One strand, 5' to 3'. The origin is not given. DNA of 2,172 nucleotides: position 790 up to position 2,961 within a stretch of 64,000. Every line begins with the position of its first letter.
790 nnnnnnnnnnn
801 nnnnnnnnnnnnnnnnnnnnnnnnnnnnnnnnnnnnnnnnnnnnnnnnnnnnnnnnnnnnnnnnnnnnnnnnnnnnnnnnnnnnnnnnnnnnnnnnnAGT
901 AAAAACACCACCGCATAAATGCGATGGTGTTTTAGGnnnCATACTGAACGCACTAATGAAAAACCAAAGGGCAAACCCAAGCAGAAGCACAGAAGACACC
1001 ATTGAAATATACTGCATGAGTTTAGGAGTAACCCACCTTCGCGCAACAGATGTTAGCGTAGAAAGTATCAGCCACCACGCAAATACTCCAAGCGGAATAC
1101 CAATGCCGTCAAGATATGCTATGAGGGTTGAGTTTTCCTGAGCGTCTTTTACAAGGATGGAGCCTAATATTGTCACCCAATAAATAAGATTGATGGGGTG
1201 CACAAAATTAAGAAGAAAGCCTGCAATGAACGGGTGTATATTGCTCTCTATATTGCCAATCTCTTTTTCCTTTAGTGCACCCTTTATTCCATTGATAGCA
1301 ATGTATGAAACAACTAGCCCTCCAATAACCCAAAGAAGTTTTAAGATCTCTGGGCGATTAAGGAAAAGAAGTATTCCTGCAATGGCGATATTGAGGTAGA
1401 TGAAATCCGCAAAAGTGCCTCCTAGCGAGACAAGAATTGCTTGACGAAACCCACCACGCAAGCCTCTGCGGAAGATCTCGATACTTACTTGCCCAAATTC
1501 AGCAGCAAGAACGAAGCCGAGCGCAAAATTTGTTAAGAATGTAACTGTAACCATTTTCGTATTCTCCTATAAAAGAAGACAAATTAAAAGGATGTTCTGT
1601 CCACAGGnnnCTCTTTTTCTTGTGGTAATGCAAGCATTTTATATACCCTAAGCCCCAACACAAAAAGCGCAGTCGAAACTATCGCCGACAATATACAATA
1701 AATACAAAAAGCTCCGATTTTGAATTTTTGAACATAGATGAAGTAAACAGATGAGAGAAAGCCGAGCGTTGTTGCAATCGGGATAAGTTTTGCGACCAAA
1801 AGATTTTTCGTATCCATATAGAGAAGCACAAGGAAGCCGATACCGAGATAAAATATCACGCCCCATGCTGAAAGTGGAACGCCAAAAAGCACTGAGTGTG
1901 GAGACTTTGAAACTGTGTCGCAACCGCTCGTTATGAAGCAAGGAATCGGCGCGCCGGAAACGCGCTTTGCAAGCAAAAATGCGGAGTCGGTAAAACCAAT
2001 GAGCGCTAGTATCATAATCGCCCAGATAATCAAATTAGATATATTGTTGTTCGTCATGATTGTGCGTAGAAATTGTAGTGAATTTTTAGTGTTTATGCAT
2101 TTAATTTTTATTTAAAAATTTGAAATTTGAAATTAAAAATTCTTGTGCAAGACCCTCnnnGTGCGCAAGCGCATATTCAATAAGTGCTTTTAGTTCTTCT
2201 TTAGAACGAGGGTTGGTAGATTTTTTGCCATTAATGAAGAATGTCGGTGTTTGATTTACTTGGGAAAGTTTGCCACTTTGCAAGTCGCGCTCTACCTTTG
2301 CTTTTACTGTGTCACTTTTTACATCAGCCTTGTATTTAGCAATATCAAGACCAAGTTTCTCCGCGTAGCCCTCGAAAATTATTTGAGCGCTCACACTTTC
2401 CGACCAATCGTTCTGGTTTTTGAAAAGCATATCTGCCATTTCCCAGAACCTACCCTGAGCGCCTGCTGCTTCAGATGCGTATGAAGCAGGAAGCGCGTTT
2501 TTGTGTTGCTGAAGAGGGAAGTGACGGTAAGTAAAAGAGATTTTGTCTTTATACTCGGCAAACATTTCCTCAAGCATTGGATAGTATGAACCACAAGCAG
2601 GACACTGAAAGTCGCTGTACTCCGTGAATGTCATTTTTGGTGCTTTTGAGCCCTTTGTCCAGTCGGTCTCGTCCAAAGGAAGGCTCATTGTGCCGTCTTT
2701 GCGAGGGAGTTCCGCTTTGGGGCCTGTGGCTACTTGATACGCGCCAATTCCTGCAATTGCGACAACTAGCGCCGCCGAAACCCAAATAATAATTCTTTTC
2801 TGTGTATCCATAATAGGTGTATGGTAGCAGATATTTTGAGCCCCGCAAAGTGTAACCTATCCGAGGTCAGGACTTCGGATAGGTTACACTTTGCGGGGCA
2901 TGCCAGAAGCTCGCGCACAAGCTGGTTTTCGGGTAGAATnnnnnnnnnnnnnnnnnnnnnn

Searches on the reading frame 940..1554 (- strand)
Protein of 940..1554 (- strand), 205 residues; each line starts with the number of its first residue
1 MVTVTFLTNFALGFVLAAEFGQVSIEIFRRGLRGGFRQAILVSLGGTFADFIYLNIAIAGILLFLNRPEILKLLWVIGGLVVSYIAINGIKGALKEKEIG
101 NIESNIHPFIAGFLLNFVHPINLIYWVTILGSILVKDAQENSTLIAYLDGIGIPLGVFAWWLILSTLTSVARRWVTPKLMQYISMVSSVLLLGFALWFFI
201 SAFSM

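Call 71: search_protein_families(library=pfam, proteins=[window:940-1554:-], max_evalue=0.01)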
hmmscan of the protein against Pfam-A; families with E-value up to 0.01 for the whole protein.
window:940-1554:- (205 aa): 1 family
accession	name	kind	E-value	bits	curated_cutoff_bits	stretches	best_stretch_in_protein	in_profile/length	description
PF01810.24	LysE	-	3.7e-26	92.2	25.6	1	15-200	2-191/193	LysE type translocator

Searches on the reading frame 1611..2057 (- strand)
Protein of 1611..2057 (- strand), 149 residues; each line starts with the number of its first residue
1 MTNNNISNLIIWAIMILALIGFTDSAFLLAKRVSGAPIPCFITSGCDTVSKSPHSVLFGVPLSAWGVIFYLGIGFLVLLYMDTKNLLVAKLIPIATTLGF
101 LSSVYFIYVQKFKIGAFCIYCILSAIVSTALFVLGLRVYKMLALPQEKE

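Call 71: search_protein_families(library=pfam, proteins=[window:1611-2057:-], max_evalue=0.01)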
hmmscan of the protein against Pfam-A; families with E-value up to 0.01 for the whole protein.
window:1611-2057:- (149 aa): 2 families
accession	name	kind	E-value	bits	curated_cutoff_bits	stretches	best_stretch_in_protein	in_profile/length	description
PF07884.19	VKOR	-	3.1e-24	86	27.5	1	12-134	1-132/134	Vitamin K epoxide reductase family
PF20122.4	DUF6512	-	0.0076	16.7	26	1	9-141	9-138/181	Family of unknown function (DUF6512)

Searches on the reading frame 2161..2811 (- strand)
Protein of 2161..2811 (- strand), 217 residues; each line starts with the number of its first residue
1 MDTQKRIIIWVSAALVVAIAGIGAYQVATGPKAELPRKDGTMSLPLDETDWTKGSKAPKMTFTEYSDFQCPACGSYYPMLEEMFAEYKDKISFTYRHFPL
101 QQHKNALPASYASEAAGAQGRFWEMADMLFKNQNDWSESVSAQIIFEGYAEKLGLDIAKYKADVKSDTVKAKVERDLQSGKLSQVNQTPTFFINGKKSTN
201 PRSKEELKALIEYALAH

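Call 71: search_protein_families(library=pfam, proteins=[window:2161-2811:-], max_evalue=0.01)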
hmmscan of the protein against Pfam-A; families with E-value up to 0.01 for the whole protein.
window:2161-2811:- (217 aa): 3 families
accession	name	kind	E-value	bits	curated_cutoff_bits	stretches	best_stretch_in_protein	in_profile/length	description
PF13462.12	Thioredoxin_4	-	1.2e-29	104.1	23.2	1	48-212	3-164/165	Thioredoxin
PF01323.26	DSBA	-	7.9e-15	55.6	25.6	1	63-199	3-178/191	DSBA-like thioredoxin domain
PF13743.12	Thioredoxin_5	-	3.4e-08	33.9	27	1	124-199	98-169/186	Thioredoxin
